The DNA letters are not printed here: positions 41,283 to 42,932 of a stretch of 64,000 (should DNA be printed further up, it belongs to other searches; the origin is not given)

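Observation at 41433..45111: Coupled operon of an OM beta-barrel, a secreted FecR-domain protein with an acidic tail, and a repeat-containing lipoprotein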

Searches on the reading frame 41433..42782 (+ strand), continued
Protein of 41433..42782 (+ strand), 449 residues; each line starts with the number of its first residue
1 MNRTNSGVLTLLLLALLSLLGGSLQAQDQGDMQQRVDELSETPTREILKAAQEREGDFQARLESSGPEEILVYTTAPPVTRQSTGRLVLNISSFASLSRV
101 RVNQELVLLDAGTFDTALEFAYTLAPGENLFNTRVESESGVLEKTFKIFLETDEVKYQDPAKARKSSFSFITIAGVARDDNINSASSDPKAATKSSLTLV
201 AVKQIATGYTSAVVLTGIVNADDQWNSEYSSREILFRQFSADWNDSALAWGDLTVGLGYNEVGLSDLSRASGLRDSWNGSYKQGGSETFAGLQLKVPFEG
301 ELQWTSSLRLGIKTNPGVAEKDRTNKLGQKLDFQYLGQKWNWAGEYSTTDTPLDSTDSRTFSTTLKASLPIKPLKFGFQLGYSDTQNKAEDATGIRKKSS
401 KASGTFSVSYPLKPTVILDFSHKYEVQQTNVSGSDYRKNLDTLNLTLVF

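Call 35: search_protein_families(library=pfam, proteins=[P0046, P0048, P0049, P0022, P0023, P0074, P0025, P0032, P0057, P0086], max_evalue=0.01)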
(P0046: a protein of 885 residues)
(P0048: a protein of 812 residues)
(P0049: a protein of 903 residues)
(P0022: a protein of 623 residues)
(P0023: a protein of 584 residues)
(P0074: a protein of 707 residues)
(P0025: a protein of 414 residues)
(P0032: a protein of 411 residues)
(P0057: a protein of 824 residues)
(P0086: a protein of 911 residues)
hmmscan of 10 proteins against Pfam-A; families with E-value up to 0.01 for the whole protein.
P0046 (885 aa): 1 family
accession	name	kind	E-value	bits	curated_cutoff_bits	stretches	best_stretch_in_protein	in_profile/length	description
PF13205.12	Big_5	-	1.4e-32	113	23.6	3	401-498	5-105/105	Bacterial Ig-like domain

P0048 (812 aa): 2 families
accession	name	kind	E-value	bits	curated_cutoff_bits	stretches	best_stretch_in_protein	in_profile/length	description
PF13205.12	Big_5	-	4.2e-31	108.2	23.6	2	211-313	6-105/105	Bacterial Ig-like domain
PF04234.18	CopC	-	0.0044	18.4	23.3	0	212-293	4-80/92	CopC domain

P0049 (903 aa): 1 family
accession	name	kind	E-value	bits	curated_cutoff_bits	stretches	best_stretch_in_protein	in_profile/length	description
PF13205.12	Big_5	-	1.2e-41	142.1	23.6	3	419-516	6-105/105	Bacterial Ig-like domain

P0022 (623 aa): 0 families

P0023 (584 aa): 0 families

P0074 (707 aa): 1 family
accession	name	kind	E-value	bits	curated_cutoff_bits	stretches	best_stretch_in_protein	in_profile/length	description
PF00656.27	Peptidase_C14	-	2.6e-26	93.2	21.4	1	39-255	2-233/233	Caspase domain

P0025 (414 aa): 2 families
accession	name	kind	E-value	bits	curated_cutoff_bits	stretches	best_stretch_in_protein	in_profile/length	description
PF10082.15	BBP2_2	-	0.00089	18.7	23.7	1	356-410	319-374/378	Putative beta-barrel porin 2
PF12733.13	Cadherin-like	-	0.0021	18.9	24.2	0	43-108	21-80/89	Cadherin-like beta sandwich domain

P0032 (411 aa): 2 families
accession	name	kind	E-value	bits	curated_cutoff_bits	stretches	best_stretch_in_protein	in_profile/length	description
PF11059.14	DUF2860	-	0.00021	21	22.9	1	268-401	151-283/294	Protein of unknown function (DUF2860)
PF13609.12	Porin_4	-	0.0018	18.6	27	0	248-374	176-292/310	Gram-negative porin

P0057 (824 aa): 1 family
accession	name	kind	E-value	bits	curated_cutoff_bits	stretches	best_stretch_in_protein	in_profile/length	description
PF13205.12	Big_5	-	7e-27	94.7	23.6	2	327-425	5-105/105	Bacterial Ig-like domain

P0086 (911 aa): 4 families
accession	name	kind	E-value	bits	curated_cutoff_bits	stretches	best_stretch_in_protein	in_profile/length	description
PF17963.7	Big_9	-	9.8e-25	87.7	23.6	2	343-428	3-88/89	Bacterial Ig domain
PF17892.7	Cadherin_5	-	9e-13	48.3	26.5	2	343-431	4-98/98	Cadherin-like domain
PF17803.7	Cadherin_4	-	2.5e-11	44.3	25.1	1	424-480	1-62/71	Bacterial cadherin-like domain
PF13505.12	OMP_b-brl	-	6.6e-05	23.6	28.7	1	712-833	21-129/175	Outer membrane protein beta-barrel domain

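Call 40: find_homologous_proteins(query=A3, max_evalue=0.001)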
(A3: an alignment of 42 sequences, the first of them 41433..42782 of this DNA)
Query A3 (42 sequences) (449 aa, profile of the alignment): 9 proteins with E <= 0.001 among 8000 candidates.
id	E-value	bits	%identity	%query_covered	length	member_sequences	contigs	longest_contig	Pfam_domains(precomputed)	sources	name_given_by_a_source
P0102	5.4e-118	413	22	80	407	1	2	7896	-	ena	-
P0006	5.5e-111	390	43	88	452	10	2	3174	-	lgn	-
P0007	1.5e-107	378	42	90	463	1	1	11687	-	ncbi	-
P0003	1.1e-106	375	60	97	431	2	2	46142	-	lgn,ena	-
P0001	5.1e-106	373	100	100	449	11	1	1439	-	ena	-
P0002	1.0e-101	359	89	98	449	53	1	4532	-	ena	-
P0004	1.8e-95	339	56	96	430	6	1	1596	-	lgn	-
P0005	3.9e-53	199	87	57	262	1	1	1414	-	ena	-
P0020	1.7e-42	164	88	40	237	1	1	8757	-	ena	-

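Call 42: find_encoding_contigs(protein=P0102, flank=8000, max_places=3)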
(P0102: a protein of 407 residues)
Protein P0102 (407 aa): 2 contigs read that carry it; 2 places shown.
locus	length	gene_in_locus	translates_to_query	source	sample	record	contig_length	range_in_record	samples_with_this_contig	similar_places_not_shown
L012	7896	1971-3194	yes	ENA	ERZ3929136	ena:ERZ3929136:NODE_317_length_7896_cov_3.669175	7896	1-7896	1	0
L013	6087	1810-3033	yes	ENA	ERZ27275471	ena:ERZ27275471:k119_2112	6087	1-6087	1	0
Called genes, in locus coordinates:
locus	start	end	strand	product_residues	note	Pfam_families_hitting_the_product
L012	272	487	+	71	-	-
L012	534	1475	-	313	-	PF01584:CheW, PF00072:Response_reg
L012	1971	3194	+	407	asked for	-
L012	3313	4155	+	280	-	-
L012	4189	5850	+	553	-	-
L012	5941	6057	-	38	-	-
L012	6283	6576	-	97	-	PF05016:ParE_toxin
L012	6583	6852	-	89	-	PF02604:PhdYeFM_antitox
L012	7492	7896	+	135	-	?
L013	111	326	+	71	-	-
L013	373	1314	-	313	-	PF01584:CheW, PF00072:Response_reg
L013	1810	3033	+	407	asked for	-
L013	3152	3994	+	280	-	-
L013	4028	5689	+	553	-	-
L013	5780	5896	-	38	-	-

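Call 43: search_protein_families(library=pfam, proteins=[L012:3313-4155:+, L012:4189-5850:+], max_evalue=1)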
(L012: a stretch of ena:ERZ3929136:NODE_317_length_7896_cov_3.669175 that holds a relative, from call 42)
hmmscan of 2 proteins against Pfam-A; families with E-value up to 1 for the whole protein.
L012:3313-4155:+ (280 aa): 1 family
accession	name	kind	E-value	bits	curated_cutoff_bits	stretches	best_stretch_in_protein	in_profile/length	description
PF04773.18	FecR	-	6.1e-05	23.8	24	1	60-156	2-96/97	FecR protein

L012:4189-5850:+ (553 aa): 2 families
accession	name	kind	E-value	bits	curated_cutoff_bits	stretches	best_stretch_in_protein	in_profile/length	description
PF03895.21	YadA_anchor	-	0.14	12.7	22.7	1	251-269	4-22/60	YadA-like membrane anchor domain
PF18113.7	Rbx_binding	-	0.15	12.3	22.1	1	152-196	2-46/71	Rubredoxin binding C-terminal domain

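Call 46: list_cluster_members(proteins=[P0025, P0032, P0033, P0035, P0039, P0041, P0046, P0049, P0074, P0019])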
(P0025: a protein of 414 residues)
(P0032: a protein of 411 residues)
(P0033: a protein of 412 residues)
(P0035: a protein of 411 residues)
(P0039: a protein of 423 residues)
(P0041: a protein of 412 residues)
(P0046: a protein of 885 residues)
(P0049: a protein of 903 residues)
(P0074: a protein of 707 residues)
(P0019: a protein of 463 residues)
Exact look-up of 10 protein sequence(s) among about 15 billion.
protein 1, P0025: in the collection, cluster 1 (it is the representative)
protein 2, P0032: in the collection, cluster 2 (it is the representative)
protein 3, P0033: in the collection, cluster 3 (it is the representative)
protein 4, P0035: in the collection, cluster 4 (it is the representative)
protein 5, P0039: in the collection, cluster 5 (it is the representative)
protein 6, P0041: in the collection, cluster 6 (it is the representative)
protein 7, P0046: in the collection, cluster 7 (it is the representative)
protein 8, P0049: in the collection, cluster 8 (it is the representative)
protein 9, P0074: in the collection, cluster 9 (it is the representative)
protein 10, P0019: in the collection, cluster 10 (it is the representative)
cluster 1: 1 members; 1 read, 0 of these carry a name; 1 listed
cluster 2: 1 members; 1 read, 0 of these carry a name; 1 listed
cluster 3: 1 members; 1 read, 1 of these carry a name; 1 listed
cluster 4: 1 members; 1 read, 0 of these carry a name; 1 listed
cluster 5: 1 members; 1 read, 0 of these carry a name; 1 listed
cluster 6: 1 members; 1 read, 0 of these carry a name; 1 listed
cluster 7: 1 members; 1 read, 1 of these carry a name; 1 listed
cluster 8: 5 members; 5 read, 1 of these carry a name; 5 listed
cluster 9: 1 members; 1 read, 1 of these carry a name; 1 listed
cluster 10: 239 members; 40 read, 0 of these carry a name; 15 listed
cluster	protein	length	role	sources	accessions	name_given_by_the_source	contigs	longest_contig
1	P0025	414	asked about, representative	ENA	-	-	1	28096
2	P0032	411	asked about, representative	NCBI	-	-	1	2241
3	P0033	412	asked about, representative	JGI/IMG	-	hypothetical protein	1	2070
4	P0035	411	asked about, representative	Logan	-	-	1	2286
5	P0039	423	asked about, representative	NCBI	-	-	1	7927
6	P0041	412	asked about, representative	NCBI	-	-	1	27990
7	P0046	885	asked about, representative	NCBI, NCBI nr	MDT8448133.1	MAG: Ig-like domain-containing protein [bacterium] | Ig-like domain-containing protein [bacterium]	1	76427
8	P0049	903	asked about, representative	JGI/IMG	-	-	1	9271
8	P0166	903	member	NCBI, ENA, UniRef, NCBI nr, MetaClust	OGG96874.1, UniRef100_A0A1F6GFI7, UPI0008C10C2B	MAG: hypothetical protein A2527_00405 [Candidatus Lambdaproteobacteria bacterium ... | SbsA Ig-like domain-containing protein n=1 Tax=Candidatus Lambdaproteobacteria bacterium ... | status=active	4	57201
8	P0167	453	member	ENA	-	-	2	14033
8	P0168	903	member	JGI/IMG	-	-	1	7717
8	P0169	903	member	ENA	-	-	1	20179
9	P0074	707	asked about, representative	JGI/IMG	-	hypothetical protein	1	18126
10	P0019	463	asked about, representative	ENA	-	-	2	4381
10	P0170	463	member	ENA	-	-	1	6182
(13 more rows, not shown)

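Call 47: predict_structure(alignment_id=A1)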
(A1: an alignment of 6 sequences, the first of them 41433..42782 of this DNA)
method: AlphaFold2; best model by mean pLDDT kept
length: 449 residues; sequences in the alignment: 6
mean_pLDDT: 65.4   pTM: 0.50
mean pLDDT of the five models: 65.4, 62.4, 61.3, 46.1, 40.7
residues with pLDDT >= 90: 13; 70-90: 206; 50-70: 113; < 50: 117
segments of 3 or more residues with pLDDT < 50: 1-67, 160-164, 168-170, 184-189, 205-211, 225-232, 269-279
pLDDT, mean of each block of 10 residues (from residue 1): 35 41 34 41 36 31 44 78 87 84 88 86 84 85 83 66 48 56 49 55 46 50 47 55 59 70 56 40 68 77 84 70 85 83 88 73 85 82 80 65 86 76 78 60 69
secondary structure, 60 per line:
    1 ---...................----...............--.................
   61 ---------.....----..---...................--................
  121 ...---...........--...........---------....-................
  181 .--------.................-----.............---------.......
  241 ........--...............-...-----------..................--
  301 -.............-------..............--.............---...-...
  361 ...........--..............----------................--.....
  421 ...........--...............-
elements in order: H4-22 H27-41 H44-60 E70-74 E84-102 E105-123 E127-137 E140-150 H160-163 E165-181 E190-206 E212-224 E234-248 E251-265 E281-298 E302-314 E322-335 E338-350 E358-371 E374-387 E398-413 E416-431 E434-448

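Call 85: search_protein_families(library=pfam, proteins=[L012:4189-5850:+], max_evalue=0.01)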
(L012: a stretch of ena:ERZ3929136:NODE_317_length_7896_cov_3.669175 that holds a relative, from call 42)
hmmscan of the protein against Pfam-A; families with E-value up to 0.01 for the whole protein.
L012:4189-5850:+ (553 aa): 0 families

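Call 90: search_protein_families(library=pfam, alignment_id=A3, max_evalue=0.1)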
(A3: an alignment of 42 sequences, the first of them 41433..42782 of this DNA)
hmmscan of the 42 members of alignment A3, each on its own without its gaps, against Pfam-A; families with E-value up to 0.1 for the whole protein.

A. member 1, window:41433-42782:+ (449 aa): 1 family
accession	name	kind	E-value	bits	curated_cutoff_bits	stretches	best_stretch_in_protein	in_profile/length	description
PF10082.15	BBP2_2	-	0.021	14.2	23.7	1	393-447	322-376/378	Putative beta-barrel porin 2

B. families by the number of members that match (of 42 scanned): 28 families (the first 25 are shown)
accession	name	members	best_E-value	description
PF12733.13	Cadherin-like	14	1.3e-06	Cadherin-like beta sandwich domain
PF10082.15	BBP2_2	13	1.4e-06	Putative beta-barrel porin 2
PF13609.12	Porin_4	12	7.9e-07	Gram-negative porin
PF13505.12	OMP_b-brl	8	3e-05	Outer membrane protein beta-barrel domain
PF11059.14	DUF2860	7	2.7e-07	Protein of unknown function (DUF2860)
PF07495.19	Y_Y_Y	2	0.00055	Y_Y_Y domain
PF09136.16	Glucodextran_B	1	3.8e-05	Glucodextranase, domain B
PF10677.15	DUF2490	1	0.0026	Protein of unknown function (DUF2490)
PF13557.12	Phenol_MetA_deg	1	0.0039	Putative MetA-pathway of phenol degradation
PF22768.1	SPP1_Dit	1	0.0056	Siphovirus-type tail component, C-terminal domain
PF25222.1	DUF7840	1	0.0059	Domain of unknown function (DUF7840)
PF03797.25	Autotransporter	1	0.0076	Autotransporter beta-domain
PF16519.10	TRPM_tetra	1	0.0083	Tetramerisation domain of TRPM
PF07550.17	Shr-like_HID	1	0.011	Heme-binding protein Shr-like, Hb-interacting domain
PF14873.11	BNR_assoc_N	1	0.012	N-terminal domain of BNR-repeat neuraminidase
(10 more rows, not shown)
